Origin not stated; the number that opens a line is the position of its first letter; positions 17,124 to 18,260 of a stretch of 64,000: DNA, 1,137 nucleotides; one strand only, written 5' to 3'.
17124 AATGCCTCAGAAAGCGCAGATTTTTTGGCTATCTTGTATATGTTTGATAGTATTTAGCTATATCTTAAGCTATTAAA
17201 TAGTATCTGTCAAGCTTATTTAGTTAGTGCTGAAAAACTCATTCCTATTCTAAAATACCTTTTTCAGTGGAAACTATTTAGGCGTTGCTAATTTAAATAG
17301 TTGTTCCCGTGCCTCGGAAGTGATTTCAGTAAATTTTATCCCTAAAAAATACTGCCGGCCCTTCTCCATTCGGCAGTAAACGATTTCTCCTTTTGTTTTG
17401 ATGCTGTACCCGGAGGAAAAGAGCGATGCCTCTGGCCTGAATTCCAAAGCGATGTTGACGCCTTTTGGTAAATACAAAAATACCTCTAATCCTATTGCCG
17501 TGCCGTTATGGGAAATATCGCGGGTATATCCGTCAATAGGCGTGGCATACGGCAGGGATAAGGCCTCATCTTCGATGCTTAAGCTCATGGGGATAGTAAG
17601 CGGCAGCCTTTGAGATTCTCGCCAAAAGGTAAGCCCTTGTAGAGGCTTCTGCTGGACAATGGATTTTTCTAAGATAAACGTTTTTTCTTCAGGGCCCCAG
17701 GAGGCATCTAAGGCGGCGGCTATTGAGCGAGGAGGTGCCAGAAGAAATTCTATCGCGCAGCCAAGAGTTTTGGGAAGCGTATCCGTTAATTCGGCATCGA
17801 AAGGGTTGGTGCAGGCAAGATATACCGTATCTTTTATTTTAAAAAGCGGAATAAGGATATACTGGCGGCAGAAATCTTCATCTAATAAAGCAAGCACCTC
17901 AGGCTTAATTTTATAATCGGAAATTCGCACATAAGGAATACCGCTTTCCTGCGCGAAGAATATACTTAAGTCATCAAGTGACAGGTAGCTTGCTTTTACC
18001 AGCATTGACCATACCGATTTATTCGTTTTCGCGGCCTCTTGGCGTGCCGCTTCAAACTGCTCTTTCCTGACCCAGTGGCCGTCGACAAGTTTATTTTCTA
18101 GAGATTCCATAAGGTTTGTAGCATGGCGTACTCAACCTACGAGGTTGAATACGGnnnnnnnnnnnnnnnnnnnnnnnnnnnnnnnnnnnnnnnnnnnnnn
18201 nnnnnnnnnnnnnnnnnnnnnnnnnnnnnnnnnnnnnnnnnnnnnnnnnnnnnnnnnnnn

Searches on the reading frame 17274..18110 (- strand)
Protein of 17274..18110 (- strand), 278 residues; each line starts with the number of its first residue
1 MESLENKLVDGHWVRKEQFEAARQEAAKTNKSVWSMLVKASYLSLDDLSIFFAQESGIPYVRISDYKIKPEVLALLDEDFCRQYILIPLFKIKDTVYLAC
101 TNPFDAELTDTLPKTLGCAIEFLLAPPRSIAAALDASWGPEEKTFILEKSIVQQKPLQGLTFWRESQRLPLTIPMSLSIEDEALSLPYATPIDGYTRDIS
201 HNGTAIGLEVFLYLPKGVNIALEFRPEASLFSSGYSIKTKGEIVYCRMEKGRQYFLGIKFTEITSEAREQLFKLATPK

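Call 13: search_protein_families(library=pfam, proteins=[window:17274-18110:-], max_evalue=0.01)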
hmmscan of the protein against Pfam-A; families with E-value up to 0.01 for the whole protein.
window:17274-18110:- (278 aa): 2 families
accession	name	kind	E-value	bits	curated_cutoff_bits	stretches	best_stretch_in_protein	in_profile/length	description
PF05157.20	MshEN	-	2.6e-18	66.2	23.1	1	57-136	2-82/90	MshEN domain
PF07238.19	PilZ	-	2.6e-10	41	22.5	1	164-273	3-98/102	PilZ domain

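Call 52: find_homologous_proteins(query=window:17274-18110:-, max_evalue=1e-10)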
Query window:17274-18110:- (278 aa): 81 proteins with E <= 1e-10 among 1492 candidates.
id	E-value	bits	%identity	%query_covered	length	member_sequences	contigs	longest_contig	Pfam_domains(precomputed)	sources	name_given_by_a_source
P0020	2.7e-180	615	100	100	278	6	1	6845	PF07238.20,PF05157.21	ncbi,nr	ncbi:MAG TPA: hypothetical protein DEQ77_05905 [Candidatus Omnitrophica bacterium]|nr:hypothetical p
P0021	3.4e-159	546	87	100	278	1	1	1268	PF07238.20,PF05157.21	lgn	-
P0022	9.1e-139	479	77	99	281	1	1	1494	PF07238.20,PF05157.21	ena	-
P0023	5.8e-125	434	69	100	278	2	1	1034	PF07238.20,PF05157.21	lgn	-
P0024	4.0e-123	428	69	99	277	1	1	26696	PF07238.20,PF05157.21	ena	-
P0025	2.4e-117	409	66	99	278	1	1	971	PF07238.20,PF05157.21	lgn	-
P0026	6.2e-117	408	65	99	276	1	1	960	PF07238.20,PF05157.21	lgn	-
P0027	6.9e-108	378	59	100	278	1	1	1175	PF07238.20,PF05157.21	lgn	-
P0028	8.7e-106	371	60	100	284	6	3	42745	PF07238.20,PF05157.21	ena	-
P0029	2.0e-105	370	60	100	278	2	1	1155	PF07238.20,PF05157.21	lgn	-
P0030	5.0e-105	369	59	100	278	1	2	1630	PF07238.20,PF05157.21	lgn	-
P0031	5.0e-105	369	58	99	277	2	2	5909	PF07238.20,PF05157.21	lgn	-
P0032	1.2e-104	367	59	99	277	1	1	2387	PF07238.20,PF05157.21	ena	-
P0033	2.7e-103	363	58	99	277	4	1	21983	PF07238.20,PF05157.21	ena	-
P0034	2.4e-102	360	57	100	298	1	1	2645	PF07238.20,PF05157.21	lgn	-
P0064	1.9e-88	314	50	100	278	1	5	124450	PF07238.20,PF05157.21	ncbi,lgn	-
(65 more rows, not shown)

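Call 54: find_encoding_contigs(protein=P0024, flank=10000, max_places=2)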
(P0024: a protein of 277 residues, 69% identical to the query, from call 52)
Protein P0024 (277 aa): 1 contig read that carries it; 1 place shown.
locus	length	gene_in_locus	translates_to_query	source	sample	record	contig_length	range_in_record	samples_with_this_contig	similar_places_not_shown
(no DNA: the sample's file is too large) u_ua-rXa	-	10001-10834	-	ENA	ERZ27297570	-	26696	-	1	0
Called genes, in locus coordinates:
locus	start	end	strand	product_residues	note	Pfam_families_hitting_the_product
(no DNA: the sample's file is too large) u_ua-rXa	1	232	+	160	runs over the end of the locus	-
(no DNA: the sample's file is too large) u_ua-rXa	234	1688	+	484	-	PF16344:FecR_C (weak), PF21305:type_II_gspD_N0 (weak), PF07660:STN, PF03958:Secretin_N, PF00263:Secretin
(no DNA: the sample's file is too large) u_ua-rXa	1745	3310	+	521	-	PF24161:CCDC39 (weak)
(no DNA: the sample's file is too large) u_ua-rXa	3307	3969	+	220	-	PF13181:TPR_8 (faint), PF13424:TPR_12 (faint), PF13428:TPR_14 (faint), PF13431:TPR_17 (faint), PF13432:TPR_16 (faint), PF00515:TPR_1 (weak), PF07719:TPR_2 (weak), PF13414:TPR_11 (weak), +1 more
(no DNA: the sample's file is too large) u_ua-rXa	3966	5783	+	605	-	PF05157:MshEN, PF00437:T2SSE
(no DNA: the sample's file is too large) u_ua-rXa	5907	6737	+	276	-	PF13401:AAA_22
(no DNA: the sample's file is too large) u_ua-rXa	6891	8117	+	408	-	PF28597:T2SSF_N, PF00482:T2SSF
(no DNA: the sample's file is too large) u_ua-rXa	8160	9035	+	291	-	PF00512:HisKA, PF02518:HATPase_c, PF14501:HATPase_c_5 (weak)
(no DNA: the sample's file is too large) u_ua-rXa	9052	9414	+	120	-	PF07238:PilZ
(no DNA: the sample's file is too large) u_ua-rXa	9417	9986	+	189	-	PF00072:Response_reg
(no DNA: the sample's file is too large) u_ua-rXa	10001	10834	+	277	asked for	PF05157:MshEN, PF07238:PilZ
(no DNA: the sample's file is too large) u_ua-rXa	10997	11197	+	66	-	PF13022:HTH_Tnp_1_2 (weak), PF13411:MerR_1, PF00376:MerR (weak)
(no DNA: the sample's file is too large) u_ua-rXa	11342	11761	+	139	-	-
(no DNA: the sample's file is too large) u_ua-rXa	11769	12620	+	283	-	PF07660:STN, PF03958:Secretin_N (faint)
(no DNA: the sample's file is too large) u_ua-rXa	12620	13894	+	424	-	PF03958:Secretin_N (weak), PF00263:Secretin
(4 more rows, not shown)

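Call 55: find_encoding_contigs(protein=P0028, flank=10000, max_places=2)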
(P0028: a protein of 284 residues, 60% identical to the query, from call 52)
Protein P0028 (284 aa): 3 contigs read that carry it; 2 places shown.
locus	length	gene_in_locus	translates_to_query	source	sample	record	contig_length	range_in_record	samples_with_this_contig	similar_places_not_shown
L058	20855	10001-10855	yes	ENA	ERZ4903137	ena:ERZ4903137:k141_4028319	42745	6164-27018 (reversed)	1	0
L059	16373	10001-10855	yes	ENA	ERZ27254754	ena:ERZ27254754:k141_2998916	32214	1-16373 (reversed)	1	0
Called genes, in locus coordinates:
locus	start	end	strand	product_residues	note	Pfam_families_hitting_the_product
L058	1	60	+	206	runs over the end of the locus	PF04350:PilO (weak)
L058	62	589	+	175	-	-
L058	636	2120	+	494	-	PF16344:FecR_C (weak), PF21305:type_II_gspD_N0 (weak), PF07660:STN, PF03958:Secretin_N, PF00263:Secretin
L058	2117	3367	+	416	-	-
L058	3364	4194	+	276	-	PF13371:TPR_9 (weak), PF14559:TPR_19, PF21033:RMD1-3 (weak), PF13431:TPR_17 (weak), PF00515:TPR_1, PF07719:TPR_2, PF13181:TPR_8, PF13414:TPR_11, +3 more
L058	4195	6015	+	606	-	PF05157:MshEN, PF00437:T2SSE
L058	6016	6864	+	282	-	PF13191:AAA_16 (weak), PF13401:AAA_22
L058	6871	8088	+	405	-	PF28597:T2SSF_N, PF00482:T2SSF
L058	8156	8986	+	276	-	PF00512:HisKA, PF02518:HATPase_c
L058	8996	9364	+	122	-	PF07238:PilZ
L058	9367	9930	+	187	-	PF00072:Response_reg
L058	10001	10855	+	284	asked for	PF05157:MshEN, PF07238:PilZ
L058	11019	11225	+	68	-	PF00376:MerR (weak), PF13411:MerR_1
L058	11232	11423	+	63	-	PF12728:HTH_17 (weak), PF00376:MerR (weak), PF13411:MerR_1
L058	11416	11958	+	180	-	-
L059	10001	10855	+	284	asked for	PF05157:MshEN, PF07238:PilZ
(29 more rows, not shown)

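Call 56: find_encoding_contigs(protein=P0064, flank=10000, max_places=2)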
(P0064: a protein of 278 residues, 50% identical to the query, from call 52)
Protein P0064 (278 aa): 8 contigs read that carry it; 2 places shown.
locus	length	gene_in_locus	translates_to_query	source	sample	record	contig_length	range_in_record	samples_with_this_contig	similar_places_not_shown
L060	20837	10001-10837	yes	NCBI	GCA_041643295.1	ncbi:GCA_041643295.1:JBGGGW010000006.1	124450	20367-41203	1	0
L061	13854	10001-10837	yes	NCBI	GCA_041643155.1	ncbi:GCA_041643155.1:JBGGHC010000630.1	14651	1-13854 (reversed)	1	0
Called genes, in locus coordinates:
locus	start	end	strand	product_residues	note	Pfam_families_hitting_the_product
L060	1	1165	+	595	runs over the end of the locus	PF11104:PilM_2, PF14450:FtsA (weak), PF05137:PilN (faint)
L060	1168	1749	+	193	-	-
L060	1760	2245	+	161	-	-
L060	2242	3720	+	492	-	PF16344:FecR_C, PF21305:type_II_gspD_N0, PF07660:STN, PF03958:Secretin_N, PF00263:Secretin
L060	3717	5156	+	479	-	-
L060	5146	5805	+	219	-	PF23914:TPR_CcmH_CycH (faint), PF13424:TPR_12 (faint), PF00515:TPR_1 (faint), PF13432:TPR_16 (weak), PF14559:TPR_19, PF13371:TPR_9 (weak), PF13414:TPR_11 (weak), PF13432:TPR_16 (weak), +6 more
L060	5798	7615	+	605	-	PF05157:MshEN, PF00437:T2SSE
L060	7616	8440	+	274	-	PF13401:AAA_22, PF00004:AAA (faint)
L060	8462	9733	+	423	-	PF28597:T2SSF_N, PF00482:T2SSF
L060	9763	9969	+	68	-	-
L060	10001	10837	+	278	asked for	PF05157:MshEN, PF07238:PilZ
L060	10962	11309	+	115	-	PF07963:N_methyl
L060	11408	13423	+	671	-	PF13181:TPR_8 (faint), PF00515:TPR_1 (faint), PF07719:TPR_2 (faint), PF13374:TPR_10 (faint), PF13428:TPR_14 (faint), PF13424:TPR_12 (weak), PF13432:TPR_16 (weak), PF23914:TPR_CcmH_CycH (weak), +5 more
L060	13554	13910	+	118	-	PF07963:N_methyl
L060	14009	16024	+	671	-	PF13181:TPR_8 (faint), PF00515:TPR_1 (faint), PF07719:TPR_2 (faint), PF13374:TPR_10 (faint), PF13428:TPR_14 (faint), PF13424:TPR_12 (weak), PF13432:TPR_16 (weak), PF23914:TPR_CcmH_CycH (weak), +5 more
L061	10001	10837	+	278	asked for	PF05157:MshEN, PF07238:PilZ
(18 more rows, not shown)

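Call 70: find_encoding_contigs(protein=P0021, flank=3000, max_places=3)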
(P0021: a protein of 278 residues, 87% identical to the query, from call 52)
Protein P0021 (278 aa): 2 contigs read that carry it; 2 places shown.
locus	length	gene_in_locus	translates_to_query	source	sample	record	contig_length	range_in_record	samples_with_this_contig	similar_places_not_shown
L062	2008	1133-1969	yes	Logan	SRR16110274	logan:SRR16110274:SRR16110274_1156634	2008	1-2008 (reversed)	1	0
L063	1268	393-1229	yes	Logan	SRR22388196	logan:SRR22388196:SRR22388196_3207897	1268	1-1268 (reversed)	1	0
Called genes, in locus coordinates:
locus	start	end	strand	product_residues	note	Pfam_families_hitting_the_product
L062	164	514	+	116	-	PF07238:PilZ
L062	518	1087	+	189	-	PF00072:Response_reg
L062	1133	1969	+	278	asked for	PF05157:MshEN, PF07238:PilZ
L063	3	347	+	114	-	?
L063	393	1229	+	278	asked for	PF05157:MshEN, PF07238:PilZ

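Call 71: find_encoding_contigs(protein=P0022, flank=3000, max_places=3)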
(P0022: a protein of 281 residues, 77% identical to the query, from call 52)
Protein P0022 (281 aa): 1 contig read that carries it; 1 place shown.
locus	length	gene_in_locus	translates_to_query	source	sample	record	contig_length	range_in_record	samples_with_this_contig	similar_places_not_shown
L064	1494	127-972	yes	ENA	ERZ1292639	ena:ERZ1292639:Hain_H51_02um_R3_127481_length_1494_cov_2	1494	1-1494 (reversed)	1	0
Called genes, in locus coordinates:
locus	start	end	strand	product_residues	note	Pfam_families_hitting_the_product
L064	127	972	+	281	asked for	PF05157:MshEN, PF07238:PilZ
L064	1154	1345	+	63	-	PF12728:HTH_17, PF00376:MerR, PF13411:MerR_1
